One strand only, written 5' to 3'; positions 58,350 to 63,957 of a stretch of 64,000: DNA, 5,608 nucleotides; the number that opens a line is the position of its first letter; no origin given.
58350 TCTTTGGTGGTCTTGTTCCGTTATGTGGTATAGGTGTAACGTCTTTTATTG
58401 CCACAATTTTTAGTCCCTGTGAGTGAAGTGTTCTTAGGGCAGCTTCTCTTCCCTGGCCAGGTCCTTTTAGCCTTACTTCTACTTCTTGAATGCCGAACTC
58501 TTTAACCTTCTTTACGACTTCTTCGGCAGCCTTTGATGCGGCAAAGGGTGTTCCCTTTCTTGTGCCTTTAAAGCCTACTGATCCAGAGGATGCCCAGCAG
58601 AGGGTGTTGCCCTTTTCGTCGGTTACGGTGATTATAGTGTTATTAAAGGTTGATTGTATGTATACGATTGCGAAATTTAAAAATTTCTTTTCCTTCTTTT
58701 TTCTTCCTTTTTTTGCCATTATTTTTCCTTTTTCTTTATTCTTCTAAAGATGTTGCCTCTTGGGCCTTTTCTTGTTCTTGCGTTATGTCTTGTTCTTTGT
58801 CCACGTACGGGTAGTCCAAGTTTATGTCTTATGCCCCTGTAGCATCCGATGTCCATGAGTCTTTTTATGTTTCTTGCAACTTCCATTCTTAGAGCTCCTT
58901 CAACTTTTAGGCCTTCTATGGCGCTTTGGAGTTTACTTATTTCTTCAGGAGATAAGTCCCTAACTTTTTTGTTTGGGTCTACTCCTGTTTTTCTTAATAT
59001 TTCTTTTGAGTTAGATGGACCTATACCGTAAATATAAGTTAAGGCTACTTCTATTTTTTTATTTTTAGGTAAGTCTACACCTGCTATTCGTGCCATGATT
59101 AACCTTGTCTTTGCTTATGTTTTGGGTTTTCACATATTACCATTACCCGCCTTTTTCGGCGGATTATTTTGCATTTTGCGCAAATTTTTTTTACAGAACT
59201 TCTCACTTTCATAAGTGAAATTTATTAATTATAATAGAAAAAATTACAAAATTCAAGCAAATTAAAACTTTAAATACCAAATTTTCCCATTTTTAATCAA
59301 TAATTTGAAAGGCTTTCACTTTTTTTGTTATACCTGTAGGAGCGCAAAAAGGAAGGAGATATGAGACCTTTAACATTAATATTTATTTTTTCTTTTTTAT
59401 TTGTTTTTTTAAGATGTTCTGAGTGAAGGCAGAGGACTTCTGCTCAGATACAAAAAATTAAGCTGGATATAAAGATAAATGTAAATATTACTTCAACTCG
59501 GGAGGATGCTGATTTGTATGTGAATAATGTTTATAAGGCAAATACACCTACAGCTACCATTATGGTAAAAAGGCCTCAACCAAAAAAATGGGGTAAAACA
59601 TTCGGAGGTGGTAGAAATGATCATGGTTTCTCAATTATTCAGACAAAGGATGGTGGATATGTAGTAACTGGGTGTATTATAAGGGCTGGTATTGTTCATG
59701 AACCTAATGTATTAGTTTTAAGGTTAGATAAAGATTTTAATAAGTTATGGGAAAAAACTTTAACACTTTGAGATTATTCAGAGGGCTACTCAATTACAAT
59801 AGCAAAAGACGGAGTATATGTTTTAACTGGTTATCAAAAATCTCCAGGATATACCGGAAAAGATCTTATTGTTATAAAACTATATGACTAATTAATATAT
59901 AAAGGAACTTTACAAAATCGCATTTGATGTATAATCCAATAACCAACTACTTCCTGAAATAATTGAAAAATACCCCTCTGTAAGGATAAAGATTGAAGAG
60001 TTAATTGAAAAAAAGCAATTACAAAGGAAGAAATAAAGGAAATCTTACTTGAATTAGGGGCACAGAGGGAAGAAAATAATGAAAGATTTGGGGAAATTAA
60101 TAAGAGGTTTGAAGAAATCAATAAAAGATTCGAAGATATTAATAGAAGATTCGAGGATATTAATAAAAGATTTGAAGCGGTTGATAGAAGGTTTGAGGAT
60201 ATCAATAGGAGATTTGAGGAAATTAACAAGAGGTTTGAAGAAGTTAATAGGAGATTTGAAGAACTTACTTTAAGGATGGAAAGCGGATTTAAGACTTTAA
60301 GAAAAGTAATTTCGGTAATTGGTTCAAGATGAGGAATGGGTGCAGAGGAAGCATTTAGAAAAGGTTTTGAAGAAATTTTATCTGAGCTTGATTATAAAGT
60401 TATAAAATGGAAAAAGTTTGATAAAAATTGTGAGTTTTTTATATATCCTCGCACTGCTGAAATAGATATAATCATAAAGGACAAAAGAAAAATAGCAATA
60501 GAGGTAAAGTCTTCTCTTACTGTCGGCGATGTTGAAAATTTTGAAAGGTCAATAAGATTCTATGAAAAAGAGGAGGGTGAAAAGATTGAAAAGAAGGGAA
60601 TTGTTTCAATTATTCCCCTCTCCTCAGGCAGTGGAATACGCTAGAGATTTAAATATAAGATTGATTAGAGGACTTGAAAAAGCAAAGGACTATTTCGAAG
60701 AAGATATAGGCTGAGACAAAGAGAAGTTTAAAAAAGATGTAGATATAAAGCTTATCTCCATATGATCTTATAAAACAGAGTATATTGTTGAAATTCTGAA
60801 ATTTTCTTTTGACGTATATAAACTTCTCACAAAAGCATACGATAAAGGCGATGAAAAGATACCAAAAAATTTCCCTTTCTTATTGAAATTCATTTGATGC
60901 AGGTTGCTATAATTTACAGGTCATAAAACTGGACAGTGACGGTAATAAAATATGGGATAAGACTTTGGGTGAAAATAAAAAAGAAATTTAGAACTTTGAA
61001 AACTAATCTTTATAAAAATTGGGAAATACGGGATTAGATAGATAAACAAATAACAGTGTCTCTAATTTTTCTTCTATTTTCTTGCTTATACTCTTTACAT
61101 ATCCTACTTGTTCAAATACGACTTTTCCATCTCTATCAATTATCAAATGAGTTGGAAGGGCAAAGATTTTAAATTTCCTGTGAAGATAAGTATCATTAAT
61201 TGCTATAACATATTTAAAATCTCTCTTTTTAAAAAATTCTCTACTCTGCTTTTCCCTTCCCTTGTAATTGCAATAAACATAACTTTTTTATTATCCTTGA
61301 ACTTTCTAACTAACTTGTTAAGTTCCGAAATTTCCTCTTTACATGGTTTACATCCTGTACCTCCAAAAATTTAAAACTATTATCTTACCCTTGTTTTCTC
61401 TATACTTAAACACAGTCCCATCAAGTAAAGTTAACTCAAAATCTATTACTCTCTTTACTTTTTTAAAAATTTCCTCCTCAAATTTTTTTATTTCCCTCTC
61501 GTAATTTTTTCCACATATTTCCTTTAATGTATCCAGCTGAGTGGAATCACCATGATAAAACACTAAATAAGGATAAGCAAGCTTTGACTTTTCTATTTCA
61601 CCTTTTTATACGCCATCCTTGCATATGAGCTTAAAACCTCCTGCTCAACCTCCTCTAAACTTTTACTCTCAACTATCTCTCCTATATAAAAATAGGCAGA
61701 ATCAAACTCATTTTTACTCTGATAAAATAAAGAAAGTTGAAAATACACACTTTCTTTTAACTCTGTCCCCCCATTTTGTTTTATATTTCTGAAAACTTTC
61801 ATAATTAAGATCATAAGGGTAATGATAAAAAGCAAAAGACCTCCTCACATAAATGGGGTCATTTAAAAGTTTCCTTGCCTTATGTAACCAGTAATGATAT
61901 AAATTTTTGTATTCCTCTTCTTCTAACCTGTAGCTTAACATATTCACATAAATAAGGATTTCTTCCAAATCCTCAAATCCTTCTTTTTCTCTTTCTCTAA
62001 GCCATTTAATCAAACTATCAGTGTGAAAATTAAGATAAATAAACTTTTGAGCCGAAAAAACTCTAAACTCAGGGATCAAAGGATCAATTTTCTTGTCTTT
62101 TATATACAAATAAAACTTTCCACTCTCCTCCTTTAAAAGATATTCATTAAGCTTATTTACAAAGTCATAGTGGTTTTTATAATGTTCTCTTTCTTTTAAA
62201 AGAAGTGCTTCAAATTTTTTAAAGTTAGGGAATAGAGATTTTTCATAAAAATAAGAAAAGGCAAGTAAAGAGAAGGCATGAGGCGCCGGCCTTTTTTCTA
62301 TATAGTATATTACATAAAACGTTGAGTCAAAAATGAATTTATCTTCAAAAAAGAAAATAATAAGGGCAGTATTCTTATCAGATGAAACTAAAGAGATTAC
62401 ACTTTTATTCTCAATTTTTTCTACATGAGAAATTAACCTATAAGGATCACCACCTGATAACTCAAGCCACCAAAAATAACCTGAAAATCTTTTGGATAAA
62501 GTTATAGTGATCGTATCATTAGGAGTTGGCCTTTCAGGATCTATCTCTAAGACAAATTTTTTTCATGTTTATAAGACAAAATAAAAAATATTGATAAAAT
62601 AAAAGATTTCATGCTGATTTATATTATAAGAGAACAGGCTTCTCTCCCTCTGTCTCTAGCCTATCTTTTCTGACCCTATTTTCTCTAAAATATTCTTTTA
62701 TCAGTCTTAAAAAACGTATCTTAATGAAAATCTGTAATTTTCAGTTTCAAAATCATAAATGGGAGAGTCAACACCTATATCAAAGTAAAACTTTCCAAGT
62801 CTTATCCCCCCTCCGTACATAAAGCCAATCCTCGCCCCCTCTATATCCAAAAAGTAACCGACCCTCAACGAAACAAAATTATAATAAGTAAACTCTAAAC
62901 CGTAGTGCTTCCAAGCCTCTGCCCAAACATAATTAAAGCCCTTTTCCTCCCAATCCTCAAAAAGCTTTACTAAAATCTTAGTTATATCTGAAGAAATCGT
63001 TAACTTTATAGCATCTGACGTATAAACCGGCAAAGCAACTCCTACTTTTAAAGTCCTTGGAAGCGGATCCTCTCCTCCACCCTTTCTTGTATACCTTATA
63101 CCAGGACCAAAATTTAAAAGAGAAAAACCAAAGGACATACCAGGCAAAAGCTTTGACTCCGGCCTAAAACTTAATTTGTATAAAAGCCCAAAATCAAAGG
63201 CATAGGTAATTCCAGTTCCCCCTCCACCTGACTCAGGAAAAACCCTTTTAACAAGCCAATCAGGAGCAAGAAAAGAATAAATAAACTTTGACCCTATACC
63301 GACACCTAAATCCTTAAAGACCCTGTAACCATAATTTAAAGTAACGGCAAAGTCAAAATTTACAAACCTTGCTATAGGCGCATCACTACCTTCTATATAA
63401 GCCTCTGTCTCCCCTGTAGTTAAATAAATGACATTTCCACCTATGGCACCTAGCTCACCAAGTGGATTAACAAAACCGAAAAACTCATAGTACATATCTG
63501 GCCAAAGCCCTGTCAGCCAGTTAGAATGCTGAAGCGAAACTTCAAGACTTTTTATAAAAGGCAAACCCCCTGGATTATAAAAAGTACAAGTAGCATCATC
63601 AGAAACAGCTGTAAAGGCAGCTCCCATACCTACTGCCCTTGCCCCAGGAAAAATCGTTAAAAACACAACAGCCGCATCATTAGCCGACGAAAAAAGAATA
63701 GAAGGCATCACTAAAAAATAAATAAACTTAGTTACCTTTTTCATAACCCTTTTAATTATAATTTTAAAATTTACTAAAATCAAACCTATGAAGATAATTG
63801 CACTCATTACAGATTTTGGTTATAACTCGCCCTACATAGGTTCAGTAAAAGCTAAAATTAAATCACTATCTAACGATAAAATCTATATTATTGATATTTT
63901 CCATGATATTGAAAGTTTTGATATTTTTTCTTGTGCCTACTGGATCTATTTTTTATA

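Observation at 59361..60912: Six in-frame TGA codons and no internal TAA or TAG across three protein-like reading frames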

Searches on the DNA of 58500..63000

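Call 32: search_rna_families(source=window, start=58500, end=63000, threshold=evalue, max_evalue=1)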
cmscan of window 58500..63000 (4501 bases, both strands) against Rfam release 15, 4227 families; matches with E-value up to 1: 1.
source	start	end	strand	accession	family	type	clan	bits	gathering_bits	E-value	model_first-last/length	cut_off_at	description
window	62919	62974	-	RF01985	ZEB2_AS1_2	Gene; lncRNA;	-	17.6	70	0.84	1-61/61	no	ZEB2 antisense RNA 1 conserved region 2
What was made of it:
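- On Selenoprotein (TGA=Sec): No Rfam match at E <= 1 in 58500-63000 other than a chance lncRNA hit (call 32).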

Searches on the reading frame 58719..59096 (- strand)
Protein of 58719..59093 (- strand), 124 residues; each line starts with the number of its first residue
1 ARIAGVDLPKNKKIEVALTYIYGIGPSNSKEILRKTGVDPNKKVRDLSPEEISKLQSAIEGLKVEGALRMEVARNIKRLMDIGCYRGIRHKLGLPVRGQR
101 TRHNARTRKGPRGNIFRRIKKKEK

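Call 10: find_encoding_contigs(protein=window:58719-59093:-, flank=8000, max_places=10)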
Protein window:58719-59093:- (124 aa): no gene with exactly this product is on record in the collection.
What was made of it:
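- Tried and rejected: My first S13 look-up used wrong coordinates (call 10).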

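Call 11: find_encoding_contigs(protein=window:58722-59096:-, flank=8000, max_places=10)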
Protein window:58722-59096:- (125 aa): 2 contigs read that carry it; 2 places shown.
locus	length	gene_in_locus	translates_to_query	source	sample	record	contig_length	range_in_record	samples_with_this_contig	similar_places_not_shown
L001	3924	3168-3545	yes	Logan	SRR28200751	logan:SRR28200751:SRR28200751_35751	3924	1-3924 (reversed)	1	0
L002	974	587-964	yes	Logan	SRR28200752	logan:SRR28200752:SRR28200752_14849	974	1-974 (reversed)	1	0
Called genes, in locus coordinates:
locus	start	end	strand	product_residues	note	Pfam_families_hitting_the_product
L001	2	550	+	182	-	?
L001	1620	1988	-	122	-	PF12644:DUF3782, PF07788:PDDEXK_10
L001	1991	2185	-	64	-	-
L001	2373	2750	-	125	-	-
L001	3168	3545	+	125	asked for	PF00416:Ribosomal_S13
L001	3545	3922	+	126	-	?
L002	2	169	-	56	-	?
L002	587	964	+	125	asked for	PF00416:Ribosomal_S13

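Call 23: find_related_loci(query=window:58722-59096:-, collection=genome_contigs, flank=8000)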
Query window:58722-59096:- (125 aa) in genome_contigs; peptide patterns used: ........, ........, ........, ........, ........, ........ (x = any residue, [..] = any of these).
600 stretches matched a pattern (row limit reached: there are more); 589 encode a relative of the query (tblastn E <= 1e-3); the best 80 are kept; 80 distinct loci.
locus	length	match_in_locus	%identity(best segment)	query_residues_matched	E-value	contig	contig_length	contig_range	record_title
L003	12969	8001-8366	70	1-122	1e-55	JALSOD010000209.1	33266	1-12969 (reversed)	MAG: candidate division WOR-3 bacterium isolate 356-284_metabat1_scaf2bin.094 356-284_scaffold_435_c1, whole genome shot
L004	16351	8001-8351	70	1-116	5e-50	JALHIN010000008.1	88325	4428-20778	MAG: Synergistetes bacterium isolate 5-aug_S3_046 scaffold_101, whole genome shotgun sequence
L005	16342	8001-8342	68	1-113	3e-48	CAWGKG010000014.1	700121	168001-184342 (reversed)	MAG: uncultured Gemmatimonadales bacterium isolate MFD05684.bin.2.267 genome assembly, contig: contig_53216, whole genom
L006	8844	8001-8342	68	1-113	2e-48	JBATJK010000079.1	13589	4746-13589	MAG: Gemmatimonadota bacterium isolate MFD10222_ilm_asm_bin16 k127_190978, whole genome shotgun sequence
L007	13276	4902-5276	65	1-124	2e-48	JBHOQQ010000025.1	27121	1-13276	MAG: Thermomicrobiales bacterium isolate A0_21 coassembly_Ak141_620433, whole genome shotgun sequence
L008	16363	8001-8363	67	3-122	3e-48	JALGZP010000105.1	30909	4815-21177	MAG: bacterium isolate M3-30_Bin_374 M3-30_Bin_374_scaffold_45211, whole genome shotgun sequence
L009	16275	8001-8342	69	1-113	4e-48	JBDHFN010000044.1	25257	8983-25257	MAG: Gemmatimonadota bacterium isolate M8-58_Bin_228 M8-58_Bin_228_scaffold_6869, whole genome shotgun sequence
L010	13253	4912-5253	68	1-113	7e-48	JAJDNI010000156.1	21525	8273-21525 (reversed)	MAG: Gemmatimonadetes bacterium isolate ALJrbin.25 k141_8531718, whole genome shotgun sequence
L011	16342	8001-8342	70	1-113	2e-47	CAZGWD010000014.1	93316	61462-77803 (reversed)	MAG TPA_asm: uncultured Leptospirales bacterium isolate SRP302447_co4_375 genome assembly, contig: NODE_782_length_93316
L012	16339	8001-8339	64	1-113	2e-47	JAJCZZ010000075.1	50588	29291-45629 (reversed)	MAG: Gemmatimonadota bacterium isolate OFTM400 OFTM400_74, whole genome shotgun sequence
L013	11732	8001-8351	63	1-116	2e-47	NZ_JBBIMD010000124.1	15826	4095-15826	MAG: Thermus sp. isolate PGS172224_bin_224 NODE_587_length_15826_cov_15.3597, whole genome shotgun sequence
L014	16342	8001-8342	70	1-113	2e-47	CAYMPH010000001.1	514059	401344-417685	MAG TPA_asm: uncultured Leptospirales bacterium isolate SRP302447_co4_227 genome assembly, contig: NODE_32_length_514059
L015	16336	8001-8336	68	1-111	3e-47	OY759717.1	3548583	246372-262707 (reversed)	MAG: Bacteroidales bacterium isolate 1994922c-57ad-4284-af65-a097e7e7ad8c genome assembly, chromosome: 1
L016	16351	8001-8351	65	1-116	3e-47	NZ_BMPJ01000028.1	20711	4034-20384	Thermus composti strain JCM 19902 sequence28, whole genome shotgun sequence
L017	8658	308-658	65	1-116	3e-47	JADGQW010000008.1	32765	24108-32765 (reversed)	MAG: Gemmatimonadales bacterium isolate Chersky.24_23 contig-100_148, whole genome shotgun sequence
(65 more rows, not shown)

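Call 30: list_cluster_members(proteins=[window:58722-59096:-, window:56669-57670:-])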
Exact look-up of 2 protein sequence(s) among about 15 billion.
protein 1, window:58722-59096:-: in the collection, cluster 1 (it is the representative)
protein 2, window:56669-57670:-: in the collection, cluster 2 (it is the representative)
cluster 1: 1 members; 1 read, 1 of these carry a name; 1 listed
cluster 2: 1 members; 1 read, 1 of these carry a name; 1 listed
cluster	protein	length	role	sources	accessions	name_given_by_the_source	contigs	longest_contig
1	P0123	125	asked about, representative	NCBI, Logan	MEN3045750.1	MAG: 30S ribosomal protein S13 [Candidatus Hydrothermales bacterium]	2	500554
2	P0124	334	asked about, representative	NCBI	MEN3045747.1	MAG: DNA-directed RNA polymerase subunit alpha [Candidatus Hydrothermales bacterium]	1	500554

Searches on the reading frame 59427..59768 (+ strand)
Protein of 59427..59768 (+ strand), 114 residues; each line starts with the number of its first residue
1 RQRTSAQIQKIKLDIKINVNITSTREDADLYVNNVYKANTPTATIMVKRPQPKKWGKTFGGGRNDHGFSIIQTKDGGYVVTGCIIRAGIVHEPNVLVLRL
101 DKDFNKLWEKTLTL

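Call 46: find_related_loci(query=window:59427-59768:+, collection=metagenome_contigs, flank=4000)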
Query window:59427-59768:+ (114 aa) in metagenome_contigs; peptide patterns used: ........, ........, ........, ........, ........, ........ (x = any residue, [..] = any of these).
142 stretches matched a pattern; 1 encode a relative of the query (tblastn E <= 1e-3); 1 distinct loci.
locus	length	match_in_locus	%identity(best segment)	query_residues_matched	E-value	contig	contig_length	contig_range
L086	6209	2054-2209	45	54-110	1e-11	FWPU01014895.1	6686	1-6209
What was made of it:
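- Tried and rejected: The metagenome_contigs scan for the propeller remnant gave one remote hit at 45% identity, so the ancestral codons at 59424, 59769 and 60884 could not be recovered (call 46).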

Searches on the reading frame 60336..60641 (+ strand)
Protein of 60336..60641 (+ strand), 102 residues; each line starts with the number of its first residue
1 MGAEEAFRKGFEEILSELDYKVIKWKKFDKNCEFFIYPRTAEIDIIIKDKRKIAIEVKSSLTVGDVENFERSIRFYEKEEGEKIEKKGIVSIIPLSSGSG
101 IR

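Call 9: find_encoding_contigs(protein=window:60336-60641:+, flank=8000, max_places=10)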
Protein window:60336-60641:+ (102 aa): no gene with exactly this product is on record in the collection.
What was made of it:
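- Tried and rejected: Exact look-up of the 102-aa ORF 60336-60641 found nothing (call 9).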

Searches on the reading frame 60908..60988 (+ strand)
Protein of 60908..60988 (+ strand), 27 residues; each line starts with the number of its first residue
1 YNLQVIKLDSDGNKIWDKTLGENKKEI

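Call 6: search_protein_families(library=pfam, max_evalue=1, proteins=[window:60908-60988:+])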
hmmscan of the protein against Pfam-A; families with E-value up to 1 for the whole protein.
seq(27 aa): 0 families

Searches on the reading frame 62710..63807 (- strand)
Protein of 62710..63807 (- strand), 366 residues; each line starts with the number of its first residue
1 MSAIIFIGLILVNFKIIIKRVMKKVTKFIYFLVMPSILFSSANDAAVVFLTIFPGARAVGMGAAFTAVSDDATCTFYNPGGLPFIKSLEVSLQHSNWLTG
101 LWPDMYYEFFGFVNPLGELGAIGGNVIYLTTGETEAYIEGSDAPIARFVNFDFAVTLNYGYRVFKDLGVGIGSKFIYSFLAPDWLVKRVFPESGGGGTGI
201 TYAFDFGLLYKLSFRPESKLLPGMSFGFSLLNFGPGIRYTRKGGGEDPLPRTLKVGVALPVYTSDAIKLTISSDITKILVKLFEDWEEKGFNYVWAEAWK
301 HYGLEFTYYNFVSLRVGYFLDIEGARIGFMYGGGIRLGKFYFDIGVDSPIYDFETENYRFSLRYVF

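Call 43: search_protein_families(library=pfam, max_evalue=0.01, proteins=[window:62710-63807:-])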
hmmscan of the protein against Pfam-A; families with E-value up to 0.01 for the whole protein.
window:62710-63807:- (366 aa): 2 families
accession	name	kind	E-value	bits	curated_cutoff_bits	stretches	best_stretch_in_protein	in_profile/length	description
PF19572.5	PorV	-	8.7e-14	52.1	27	1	45-281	11-239/243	Type IX secretion system protein PorV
PF03687.19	UPF0164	-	0.00021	20.6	21.4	1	44-240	38-227/325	Uncharacterised protein family (UPF0164)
